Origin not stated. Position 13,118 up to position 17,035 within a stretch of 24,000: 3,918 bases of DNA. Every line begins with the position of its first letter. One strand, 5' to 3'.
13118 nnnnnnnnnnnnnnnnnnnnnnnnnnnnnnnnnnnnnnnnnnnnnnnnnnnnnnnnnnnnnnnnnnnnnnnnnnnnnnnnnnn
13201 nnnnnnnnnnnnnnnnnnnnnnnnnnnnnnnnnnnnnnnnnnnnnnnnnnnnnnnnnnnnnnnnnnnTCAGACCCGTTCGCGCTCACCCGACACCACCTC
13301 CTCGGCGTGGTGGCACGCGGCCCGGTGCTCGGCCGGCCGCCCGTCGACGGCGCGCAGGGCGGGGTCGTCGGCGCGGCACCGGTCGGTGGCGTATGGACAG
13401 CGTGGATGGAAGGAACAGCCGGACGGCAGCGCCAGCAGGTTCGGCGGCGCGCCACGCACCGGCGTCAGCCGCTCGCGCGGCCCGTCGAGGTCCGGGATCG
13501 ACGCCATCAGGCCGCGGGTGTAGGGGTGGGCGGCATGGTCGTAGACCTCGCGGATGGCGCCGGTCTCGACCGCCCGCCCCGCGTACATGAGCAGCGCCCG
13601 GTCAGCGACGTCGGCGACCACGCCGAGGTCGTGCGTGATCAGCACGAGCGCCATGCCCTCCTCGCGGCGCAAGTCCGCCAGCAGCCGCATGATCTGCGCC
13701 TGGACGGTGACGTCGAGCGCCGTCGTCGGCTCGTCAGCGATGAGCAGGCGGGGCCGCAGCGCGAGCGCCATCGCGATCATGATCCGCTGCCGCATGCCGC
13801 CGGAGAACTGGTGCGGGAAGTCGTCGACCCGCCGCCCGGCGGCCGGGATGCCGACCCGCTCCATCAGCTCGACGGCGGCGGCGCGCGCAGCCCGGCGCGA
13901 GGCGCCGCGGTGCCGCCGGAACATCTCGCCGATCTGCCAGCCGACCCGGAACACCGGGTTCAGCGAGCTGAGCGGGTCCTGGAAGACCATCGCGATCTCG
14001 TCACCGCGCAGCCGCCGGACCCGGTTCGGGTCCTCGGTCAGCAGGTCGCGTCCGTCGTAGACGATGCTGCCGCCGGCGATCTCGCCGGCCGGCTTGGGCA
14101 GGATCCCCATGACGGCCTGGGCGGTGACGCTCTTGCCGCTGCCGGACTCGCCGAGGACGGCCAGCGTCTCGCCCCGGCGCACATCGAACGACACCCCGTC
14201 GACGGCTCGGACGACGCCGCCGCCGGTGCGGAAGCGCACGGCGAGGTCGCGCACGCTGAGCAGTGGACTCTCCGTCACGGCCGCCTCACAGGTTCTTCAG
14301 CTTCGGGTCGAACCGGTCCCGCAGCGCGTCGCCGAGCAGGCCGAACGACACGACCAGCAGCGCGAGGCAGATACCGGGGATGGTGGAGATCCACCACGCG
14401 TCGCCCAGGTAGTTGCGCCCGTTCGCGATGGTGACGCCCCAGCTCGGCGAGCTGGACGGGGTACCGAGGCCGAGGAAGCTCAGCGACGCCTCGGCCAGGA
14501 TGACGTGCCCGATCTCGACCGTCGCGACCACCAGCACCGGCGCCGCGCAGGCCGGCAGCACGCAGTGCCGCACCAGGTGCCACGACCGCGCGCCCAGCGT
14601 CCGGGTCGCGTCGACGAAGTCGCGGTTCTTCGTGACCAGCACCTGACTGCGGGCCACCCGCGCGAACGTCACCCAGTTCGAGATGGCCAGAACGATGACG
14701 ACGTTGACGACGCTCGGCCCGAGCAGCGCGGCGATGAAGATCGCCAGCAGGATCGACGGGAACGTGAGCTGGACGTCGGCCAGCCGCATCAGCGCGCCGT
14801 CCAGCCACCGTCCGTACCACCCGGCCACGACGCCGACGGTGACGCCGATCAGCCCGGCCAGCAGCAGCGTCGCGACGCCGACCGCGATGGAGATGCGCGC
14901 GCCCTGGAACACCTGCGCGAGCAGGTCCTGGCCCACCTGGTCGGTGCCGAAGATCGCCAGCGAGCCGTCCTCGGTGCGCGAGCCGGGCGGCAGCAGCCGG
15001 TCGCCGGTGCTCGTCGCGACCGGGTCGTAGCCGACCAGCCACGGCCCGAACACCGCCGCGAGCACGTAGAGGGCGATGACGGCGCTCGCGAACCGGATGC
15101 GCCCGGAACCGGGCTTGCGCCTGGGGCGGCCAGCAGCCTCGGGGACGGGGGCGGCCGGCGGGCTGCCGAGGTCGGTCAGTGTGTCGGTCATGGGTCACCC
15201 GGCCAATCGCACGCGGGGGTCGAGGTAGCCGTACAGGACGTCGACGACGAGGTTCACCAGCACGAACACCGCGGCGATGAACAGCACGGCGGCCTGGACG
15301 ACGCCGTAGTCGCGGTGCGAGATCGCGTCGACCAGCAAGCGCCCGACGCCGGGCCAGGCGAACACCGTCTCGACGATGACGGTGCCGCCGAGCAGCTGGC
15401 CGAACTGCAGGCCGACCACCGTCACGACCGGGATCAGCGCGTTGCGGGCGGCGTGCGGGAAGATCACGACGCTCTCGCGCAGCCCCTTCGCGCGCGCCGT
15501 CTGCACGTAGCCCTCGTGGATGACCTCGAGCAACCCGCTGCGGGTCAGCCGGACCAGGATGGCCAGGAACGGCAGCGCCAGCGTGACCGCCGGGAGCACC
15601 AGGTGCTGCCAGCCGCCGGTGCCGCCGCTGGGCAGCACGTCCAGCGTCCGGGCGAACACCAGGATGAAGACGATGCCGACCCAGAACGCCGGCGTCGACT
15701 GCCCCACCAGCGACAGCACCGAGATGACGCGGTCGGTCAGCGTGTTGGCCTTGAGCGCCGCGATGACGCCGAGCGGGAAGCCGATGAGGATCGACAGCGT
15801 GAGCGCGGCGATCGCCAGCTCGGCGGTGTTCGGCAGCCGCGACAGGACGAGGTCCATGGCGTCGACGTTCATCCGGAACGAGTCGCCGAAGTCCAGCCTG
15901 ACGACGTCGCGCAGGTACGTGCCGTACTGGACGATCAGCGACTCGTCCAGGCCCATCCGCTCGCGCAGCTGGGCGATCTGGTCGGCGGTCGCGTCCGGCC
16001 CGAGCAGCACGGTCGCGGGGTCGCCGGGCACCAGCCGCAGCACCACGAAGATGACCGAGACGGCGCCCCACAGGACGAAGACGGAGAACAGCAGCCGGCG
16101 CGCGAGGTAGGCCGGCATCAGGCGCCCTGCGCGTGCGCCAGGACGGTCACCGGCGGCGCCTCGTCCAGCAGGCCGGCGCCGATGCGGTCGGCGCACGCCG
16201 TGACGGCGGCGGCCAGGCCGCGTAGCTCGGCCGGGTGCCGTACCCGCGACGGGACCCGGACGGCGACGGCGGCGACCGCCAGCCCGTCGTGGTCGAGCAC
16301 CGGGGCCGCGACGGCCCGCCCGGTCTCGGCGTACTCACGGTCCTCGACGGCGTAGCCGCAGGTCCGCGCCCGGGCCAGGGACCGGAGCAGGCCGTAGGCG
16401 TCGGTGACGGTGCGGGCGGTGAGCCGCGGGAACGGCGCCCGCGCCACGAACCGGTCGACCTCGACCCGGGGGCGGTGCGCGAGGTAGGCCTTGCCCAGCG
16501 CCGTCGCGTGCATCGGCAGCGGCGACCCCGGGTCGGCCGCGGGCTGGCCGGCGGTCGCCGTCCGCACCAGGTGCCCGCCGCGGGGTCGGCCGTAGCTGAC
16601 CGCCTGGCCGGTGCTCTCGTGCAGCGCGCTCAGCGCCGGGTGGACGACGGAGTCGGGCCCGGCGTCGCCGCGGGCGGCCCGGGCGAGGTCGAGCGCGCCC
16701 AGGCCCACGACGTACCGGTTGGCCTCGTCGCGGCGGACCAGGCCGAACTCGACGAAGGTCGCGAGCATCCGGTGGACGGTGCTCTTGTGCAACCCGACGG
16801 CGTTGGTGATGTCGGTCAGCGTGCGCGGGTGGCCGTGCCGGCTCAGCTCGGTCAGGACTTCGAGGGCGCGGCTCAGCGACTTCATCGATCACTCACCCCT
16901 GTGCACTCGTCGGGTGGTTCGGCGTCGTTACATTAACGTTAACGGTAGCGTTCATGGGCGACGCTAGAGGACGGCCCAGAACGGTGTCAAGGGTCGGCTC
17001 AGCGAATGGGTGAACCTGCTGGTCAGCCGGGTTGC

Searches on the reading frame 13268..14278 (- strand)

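Call 7: search_protein_families(library=pfam, proteins=[window:13268-14278:-], max_evalue=0.001)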
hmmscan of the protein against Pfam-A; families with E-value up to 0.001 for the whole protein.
window:13268-14278:- (336 aa): 3 families
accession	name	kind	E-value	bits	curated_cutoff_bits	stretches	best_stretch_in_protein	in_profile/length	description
PF00005.33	ABC_tran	-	1.1e-28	101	25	1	27-186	2-137/137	ABC transporter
PF08352.17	oligo_HPY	-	3.7e-21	75.7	27.1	1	237-301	1-65/65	Oligopeptide/dipeptide transporter, C-terminal region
PF13304.12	AAA_21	-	7.7e-06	26.6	27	1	155-221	235-303/304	AAA domain, putative AbiEii toxin, Type IV TA system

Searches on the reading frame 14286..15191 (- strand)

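Call 7: search_protein_families(library=pfam, proteins=[window:14286-15191:-], max_evalue=0.001)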
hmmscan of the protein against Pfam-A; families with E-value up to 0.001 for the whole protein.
window:14286-15191:- (301 aa): 2 families
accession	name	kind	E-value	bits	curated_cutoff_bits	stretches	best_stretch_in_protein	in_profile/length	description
PF00528.27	BPD_transp_1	-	3.8e-32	111.9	26.4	1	116-299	1-183/184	Binding-protein-dependent transport system inner membrane component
PF12911.12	OppC_N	-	1.5e-05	25.2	23.9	1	35-69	19-53/53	N-terminal TM domain of oligopeptide transport permease C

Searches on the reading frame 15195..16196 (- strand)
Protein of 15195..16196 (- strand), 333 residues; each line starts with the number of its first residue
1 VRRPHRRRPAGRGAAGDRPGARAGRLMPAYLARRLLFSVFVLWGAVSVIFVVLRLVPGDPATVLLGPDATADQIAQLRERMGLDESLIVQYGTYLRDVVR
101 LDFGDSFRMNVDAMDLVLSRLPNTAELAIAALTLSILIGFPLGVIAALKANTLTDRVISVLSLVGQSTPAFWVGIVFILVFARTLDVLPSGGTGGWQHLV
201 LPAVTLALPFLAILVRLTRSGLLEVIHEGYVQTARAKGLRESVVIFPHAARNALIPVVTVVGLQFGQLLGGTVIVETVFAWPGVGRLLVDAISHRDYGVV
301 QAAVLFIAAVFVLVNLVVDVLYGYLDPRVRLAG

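Call 7: search_protein_families(library=pfam, proteins=[window:15195-16196:-], max_evalue=0.001)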
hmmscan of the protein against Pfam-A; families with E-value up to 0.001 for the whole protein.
window:15195-16196:- (333 aa): 2 families
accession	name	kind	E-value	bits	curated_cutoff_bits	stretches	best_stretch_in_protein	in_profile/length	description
PF00528.27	BPD_transp_1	-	3.3e-45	154.5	26.4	1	139-330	1-183/184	Binding-protein-dependent transport system inner membrane component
PF19300.4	BPD_transp_1_N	-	5.6e-13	49.5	23.8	1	29-127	3-113/114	Binding-prot-dependent transport system membrane comp, N-term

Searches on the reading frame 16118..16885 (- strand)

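Call 7: search_protein_families(library=pfam, proteins=[window:16118-16885:-], max_evalue=0.001)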
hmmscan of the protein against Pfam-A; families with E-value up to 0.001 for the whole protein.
window:16118-16885:- (255 aa): 6 families
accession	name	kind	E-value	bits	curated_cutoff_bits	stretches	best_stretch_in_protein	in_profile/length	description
PF01614.24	IclR_C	-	8.3e-24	84.5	24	1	116-235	53-172/174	Bacterial transcriptional regulator IclR C-terminal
PF09339.16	HTH_IclR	-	6.7e-15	55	22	1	3-54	1-52/52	IclR helix-turn-helix domain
PF25213.1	HVO_A0261_N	-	2.3e-07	31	35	1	6-60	12-64/86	HVO_A0261 N-terminal domain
PF12802.13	MarR_2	-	1.1e-06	29.1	27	1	8-52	8-52/61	MarR family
PF08100.18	Dimerisation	-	0.00019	21.6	25.6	1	8-57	28-80/93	O-methyltransferase dimerisation domain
PF01047.28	MarR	-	0.0002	21.6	24.6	1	8-52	6-49/59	MarR family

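Call 63: search_protein_families(library=ncbifam, proteins=[window:16118-16885:-], max_evalue=1e-10)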
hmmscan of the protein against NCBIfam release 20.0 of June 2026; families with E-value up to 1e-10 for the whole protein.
window:16118-16885:- (255 aa): 5 families
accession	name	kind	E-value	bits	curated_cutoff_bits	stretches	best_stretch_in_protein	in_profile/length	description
NF045644.1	TransRegBhcR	equivalog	2e-36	125.6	350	1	2-238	23-264/267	HTH-type transcriptional regulator BhcR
TIGR02431.1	pcaR_pcaU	subfamily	4.1e-34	118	284.75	1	1-222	5-230/248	beta-ketoadipate pathway transcriptional regulators, PcaR/PcaU/PobR family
NF008601.2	PRK11569.1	equivalog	8.2e-22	77.6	380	1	2-215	27-249/276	glyoxylate bypass operon transcriptional repressor IclR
NF011671.1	PRK15090.1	equivalog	1.2e-18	67.3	275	1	3-219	12-232/256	DNA-binding transcriptional regulator KdgR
NF007548.0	PRK10163.1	equivalog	2.9e-15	56.1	406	1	3-213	23-239/271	HTH-type transcriptional repressor AllR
